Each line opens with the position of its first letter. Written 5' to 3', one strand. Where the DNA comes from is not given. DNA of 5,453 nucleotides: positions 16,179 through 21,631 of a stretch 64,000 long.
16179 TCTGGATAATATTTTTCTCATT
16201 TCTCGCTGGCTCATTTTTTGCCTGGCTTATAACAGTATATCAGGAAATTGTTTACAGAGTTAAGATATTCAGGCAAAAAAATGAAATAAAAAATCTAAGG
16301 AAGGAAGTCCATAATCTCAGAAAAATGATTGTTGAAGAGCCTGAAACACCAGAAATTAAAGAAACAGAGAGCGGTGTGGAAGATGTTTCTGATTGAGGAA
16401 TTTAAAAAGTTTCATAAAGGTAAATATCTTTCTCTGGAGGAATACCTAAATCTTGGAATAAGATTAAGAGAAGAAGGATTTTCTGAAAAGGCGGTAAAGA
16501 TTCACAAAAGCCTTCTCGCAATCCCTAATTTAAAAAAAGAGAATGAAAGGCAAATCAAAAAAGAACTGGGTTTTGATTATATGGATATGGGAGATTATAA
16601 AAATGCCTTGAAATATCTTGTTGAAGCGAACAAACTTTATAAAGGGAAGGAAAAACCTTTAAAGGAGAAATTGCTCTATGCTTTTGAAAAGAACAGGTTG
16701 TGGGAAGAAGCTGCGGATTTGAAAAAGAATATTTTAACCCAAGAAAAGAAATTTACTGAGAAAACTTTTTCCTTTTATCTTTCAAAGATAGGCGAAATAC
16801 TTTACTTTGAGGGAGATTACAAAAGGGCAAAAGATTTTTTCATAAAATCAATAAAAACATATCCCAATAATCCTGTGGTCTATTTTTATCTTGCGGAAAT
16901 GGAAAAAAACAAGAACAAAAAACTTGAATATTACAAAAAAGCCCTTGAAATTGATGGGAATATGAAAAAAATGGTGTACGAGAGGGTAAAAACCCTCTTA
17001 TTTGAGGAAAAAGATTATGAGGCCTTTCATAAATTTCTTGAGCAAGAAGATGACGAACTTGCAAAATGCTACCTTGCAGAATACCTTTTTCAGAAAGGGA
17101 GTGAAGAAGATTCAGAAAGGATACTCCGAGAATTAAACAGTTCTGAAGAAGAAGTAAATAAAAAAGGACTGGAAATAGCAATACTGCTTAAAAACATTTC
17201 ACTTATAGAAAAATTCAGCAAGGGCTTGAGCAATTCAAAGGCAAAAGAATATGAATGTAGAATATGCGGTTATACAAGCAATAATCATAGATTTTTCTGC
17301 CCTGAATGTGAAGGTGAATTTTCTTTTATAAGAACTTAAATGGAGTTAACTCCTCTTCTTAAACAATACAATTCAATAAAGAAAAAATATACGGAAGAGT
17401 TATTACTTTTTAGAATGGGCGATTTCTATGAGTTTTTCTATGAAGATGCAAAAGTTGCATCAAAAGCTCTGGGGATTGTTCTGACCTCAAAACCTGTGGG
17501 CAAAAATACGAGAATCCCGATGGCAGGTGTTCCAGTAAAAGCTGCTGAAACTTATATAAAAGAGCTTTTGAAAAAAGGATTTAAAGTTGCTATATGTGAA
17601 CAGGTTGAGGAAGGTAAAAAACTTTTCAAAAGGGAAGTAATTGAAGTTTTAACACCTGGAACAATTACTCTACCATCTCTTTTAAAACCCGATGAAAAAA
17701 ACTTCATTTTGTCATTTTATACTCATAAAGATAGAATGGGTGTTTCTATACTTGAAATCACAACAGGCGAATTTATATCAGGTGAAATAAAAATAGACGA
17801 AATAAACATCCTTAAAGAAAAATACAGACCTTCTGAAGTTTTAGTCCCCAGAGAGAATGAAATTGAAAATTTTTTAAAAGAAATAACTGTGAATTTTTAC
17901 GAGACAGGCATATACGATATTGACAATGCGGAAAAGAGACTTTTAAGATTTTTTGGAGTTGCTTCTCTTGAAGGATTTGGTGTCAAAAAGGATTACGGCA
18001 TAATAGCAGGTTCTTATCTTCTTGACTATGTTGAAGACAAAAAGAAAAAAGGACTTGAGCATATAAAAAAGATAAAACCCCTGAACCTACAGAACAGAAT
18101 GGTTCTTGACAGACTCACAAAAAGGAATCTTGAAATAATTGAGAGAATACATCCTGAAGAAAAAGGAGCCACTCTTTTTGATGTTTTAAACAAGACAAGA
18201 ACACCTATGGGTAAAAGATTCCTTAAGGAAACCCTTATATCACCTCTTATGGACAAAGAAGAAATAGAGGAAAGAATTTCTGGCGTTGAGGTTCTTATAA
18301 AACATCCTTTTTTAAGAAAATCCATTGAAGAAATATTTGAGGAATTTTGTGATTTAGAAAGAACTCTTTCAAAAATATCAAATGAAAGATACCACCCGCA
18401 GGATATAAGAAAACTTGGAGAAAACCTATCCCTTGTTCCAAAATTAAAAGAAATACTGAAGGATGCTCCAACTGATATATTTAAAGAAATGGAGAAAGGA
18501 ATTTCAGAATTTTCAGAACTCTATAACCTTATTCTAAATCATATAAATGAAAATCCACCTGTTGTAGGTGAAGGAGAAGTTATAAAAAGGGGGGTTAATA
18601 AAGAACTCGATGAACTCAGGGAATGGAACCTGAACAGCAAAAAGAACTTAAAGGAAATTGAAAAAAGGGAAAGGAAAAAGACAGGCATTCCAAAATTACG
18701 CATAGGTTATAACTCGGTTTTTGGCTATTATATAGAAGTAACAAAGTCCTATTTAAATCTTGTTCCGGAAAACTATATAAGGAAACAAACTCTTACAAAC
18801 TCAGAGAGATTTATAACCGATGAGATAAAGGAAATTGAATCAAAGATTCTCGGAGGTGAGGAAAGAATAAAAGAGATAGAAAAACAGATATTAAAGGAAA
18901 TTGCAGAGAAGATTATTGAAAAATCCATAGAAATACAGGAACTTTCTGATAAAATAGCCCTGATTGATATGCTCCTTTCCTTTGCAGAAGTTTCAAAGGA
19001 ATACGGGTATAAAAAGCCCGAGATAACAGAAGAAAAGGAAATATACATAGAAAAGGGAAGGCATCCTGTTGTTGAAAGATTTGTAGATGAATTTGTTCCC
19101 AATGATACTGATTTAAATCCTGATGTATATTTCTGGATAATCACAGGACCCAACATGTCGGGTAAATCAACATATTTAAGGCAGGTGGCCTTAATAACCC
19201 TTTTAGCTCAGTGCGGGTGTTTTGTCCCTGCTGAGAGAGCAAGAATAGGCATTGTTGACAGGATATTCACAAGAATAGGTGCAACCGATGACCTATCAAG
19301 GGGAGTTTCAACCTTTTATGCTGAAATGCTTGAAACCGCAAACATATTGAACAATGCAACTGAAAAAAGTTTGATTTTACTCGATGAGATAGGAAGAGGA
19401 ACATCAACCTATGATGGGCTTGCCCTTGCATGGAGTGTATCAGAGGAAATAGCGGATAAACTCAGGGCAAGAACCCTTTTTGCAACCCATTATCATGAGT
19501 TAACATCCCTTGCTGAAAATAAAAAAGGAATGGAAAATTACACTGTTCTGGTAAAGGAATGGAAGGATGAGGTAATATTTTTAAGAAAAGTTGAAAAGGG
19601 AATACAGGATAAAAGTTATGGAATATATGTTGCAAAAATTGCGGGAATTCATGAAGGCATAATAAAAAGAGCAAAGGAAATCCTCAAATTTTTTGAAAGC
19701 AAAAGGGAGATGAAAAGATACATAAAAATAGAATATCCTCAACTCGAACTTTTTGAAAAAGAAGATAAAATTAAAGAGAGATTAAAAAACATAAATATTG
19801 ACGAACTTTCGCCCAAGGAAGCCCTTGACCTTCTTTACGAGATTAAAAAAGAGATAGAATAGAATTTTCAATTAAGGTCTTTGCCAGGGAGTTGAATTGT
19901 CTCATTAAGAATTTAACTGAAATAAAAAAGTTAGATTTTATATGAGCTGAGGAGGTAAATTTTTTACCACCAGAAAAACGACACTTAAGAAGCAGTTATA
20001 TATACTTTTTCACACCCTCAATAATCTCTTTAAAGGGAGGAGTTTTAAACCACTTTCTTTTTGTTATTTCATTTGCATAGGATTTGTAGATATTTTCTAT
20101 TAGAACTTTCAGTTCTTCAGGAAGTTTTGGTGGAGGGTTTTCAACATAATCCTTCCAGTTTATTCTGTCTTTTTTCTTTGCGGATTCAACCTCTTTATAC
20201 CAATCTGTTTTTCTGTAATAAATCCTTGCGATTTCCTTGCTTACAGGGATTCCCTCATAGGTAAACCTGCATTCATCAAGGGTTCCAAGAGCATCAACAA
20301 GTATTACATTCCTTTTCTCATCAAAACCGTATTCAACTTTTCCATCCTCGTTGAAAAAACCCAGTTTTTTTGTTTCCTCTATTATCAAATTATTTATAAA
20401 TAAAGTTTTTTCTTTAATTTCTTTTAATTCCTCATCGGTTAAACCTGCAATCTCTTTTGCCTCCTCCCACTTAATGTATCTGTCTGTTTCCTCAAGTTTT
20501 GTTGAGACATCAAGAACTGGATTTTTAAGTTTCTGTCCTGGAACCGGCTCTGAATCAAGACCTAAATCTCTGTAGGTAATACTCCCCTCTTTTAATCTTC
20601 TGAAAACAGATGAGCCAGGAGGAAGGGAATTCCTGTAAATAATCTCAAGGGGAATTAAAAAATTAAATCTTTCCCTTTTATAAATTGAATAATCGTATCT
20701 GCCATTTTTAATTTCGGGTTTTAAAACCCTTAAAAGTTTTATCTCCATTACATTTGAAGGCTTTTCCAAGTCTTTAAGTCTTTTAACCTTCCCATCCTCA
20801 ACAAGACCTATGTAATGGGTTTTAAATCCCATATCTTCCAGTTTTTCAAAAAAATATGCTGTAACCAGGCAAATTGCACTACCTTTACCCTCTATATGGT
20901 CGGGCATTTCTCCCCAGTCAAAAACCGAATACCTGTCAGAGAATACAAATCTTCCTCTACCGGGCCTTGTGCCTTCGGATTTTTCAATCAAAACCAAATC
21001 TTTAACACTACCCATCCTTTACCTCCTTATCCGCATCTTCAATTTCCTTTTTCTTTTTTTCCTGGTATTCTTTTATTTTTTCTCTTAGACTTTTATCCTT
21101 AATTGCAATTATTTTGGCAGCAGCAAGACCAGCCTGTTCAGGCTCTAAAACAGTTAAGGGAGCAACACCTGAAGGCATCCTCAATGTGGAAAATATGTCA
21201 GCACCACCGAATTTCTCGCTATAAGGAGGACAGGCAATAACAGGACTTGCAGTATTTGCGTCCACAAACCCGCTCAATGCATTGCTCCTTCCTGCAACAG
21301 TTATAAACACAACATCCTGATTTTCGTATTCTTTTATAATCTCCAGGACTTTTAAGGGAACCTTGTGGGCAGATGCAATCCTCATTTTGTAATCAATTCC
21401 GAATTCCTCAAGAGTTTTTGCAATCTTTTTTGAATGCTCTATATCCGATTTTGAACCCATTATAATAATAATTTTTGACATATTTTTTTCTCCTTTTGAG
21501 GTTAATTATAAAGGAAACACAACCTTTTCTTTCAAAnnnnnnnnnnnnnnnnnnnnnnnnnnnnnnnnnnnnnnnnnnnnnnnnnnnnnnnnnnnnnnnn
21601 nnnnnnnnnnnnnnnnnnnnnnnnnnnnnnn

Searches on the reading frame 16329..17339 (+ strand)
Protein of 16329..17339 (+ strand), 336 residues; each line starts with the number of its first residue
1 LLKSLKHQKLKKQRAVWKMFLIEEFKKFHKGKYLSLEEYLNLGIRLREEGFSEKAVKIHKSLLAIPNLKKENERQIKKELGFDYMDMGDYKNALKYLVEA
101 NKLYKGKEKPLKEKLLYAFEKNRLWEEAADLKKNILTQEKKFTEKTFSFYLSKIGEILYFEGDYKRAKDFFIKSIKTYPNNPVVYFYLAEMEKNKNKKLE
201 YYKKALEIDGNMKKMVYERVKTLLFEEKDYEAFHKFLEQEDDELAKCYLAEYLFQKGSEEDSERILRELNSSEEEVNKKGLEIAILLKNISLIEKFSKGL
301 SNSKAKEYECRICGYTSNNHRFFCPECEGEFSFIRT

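Call 82: search_protein_families(library=pfam, proteins=[window:16329-17339:+], max_evalue=0.00001)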
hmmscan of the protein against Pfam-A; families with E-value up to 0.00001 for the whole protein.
window:16329-17339:+ (336 aa): 4 families
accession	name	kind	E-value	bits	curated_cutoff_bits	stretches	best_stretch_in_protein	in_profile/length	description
PF00515.34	TPR_1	-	6.5e-10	38.8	27.8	0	152-181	5-34/34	Tetratricopeptide repeat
PF07719.23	TPR_2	-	6.6e-09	35.7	27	0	150-181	3-34/34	Tetratricopeptide repeat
PF13428.12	TPR_14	-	5.8e-08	33.1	23.5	0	155-191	8-44/44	Tetratricopeptide repeat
PF13424.12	TPR_12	-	2.3e-06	28.1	30.1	0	79-104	8-33/77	Tetratricopeptide repeat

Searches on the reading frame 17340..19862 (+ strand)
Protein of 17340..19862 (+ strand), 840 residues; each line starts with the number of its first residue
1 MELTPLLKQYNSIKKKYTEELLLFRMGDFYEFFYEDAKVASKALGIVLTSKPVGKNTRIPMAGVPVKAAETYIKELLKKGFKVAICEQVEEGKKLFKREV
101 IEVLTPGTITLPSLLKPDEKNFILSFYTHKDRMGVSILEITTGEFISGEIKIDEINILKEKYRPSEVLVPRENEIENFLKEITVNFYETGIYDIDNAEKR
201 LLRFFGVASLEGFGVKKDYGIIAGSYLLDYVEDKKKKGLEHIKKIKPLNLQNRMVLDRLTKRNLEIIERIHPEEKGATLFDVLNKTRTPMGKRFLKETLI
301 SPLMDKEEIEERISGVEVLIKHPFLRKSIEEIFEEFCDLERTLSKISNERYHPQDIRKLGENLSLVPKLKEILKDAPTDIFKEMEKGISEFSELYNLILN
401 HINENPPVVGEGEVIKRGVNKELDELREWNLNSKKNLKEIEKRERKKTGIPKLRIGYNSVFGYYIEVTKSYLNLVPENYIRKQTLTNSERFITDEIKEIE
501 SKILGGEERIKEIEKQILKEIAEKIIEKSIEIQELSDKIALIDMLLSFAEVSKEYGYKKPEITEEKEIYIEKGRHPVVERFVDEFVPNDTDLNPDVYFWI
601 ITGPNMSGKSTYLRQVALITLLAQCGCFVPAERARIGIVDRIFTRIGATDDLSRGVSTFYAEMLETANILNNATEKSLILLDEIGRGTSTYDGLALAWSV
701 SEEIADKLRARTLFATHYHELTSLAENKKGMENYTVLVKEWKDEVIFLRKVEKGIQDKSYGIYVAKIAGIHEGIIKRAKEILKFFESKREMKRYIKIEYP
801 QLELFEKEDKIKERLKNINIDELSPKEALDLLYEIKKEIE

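Call 82: search_protein_families(library=pfam, proteins=[window:17340-19862:+], max_evalue=0.00001)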
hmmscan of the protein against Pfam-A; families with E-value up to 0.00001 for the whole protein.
window:17340-19862:+ (840 aa): 5 families
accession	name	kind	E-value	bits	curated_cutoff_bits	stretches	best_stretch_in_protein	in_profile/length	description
PF00488.27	MutS_V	-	2.2e-84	282.6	30.2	1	599-784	1-186/188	MutS domain V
PF05192.23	MutS_III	-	7.1e-42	144.4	34.1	1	260-549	2-194/194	MutS domain III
PF01624.25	MutS_I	-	8.1e-39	132.8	20.6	1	4-110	1-110/113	MutS domain I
PF05190.23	MutS_IV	-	3.1e-29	101.5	22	1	418-508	1-91/92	MutS family domain IV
PF05188.22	MutS_II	-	1.6e-15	58.1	25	1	121-243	1-133/133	MutS domain II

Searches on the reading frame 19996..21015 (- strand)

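Call 82: search_protein_families(library=pfam, proteins=[window:19996-21015:-], max_evalue=0.00001)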
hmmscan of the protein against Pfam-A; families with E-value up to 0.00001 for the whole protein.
window:19996-21015:- (339 aa): 1 family
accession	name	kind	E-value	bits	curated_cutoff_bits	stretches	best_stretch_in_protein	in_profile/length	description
PF01259.24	SAICAR_synt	-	1.8e-25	90.5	20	1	21-255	19-200/233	SAICAR synthetase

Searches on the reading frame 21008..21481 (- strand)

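Call 82: search_protein_families(library=pfam, proteins=[window:21008-21481:-], max_evalue=0.00001)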
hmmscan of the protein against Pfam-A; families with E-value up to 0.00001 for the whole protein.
window:21008-21481:- (157 aa): 1 family
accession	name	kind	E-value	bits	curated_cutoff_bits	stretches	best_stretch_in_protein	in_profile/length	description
PF00731.26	AIRC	-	5.6e-47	159.4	30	1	3-145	1-147/148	AIR carboxylase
